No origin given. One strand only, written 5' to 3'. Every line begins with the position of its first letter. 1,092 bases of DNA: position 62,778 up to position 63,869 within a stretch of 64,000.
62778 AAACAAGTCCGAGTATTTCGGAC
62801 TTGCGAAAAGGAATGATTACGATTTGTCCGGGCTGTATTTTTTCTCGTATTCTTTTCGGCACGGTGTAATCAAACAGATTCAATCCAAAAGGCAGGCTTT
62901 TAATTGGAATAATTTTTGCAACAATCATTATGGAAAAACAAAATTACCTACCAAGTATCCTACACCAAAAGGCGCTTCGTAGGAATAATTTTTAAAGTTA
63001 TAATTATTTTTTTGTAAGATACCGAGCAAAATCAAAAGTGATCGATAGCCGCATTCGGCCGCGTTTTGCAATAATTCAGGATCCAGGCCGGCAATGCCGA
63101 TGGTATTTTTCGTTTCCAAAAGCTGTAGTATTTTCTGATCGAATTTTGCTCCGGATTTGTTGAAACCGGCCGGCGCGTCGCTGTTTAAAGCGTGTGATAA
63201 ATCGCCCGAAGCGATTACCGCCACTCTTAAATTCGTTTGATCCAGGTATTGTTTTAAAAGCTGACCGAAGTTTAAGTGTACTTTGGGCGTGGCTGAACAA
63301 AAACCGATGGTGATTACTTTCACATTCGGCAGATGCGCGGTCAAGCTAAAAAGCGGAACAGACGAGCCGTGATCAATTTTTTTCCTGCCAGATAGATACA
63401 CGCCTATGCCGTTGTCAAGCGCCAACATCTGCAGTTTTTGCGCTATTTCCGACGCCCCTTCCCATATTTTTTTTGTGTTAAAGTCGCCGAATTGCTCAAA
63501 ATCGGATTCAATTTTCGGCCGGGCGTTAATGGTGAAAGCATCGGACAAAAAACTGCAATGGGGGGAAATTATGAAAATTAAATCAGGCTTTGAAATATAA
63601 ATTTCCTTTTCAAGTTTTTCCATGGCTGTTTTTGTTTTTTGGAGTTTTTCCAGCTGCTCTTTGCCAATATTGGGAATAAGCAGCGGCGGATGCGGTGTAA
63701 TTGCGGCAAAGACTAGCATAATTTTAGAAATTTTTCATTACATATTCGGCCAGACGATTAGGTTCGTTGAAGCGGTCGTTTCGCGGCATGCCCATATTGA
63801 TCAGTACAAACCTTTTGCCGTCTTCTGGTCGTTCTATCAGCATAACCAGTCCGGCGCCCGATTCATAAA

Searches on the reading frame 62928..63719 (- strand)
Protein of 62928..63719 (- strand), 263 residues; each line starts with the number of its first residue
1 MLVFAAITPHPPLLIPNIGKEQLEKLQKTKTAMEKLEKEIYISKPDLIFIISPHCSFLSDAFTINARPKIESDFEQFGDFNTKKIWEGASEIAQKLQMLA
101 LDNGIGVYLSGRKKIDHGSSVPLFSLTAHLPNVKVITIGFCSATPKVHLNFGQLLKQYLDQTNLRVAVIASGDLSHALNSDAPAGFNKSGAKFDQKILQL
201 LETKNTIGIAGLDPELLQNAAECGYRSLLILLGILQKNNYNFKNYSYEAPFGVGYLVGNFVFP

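Call 42: search_protein_families(library=pfam, proteins=[window:62928-63719:-], max_evalue=0.01)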
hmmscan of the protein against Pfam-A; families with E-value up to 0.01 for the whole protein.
window:62928-63719:- (263 aa): 2 families
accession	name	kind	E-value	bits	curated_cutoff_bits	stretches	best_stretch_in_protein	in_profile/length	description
PF02900.23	LigB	-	5.2e-37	127.8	26.3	1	5-257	2-268/269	Catalytic LigB subunit of aromatic ring-opening dioxygenase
PF01875.22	Memo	-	4.1e-08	33.2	27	1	114-247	119-249/269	Memo-like protein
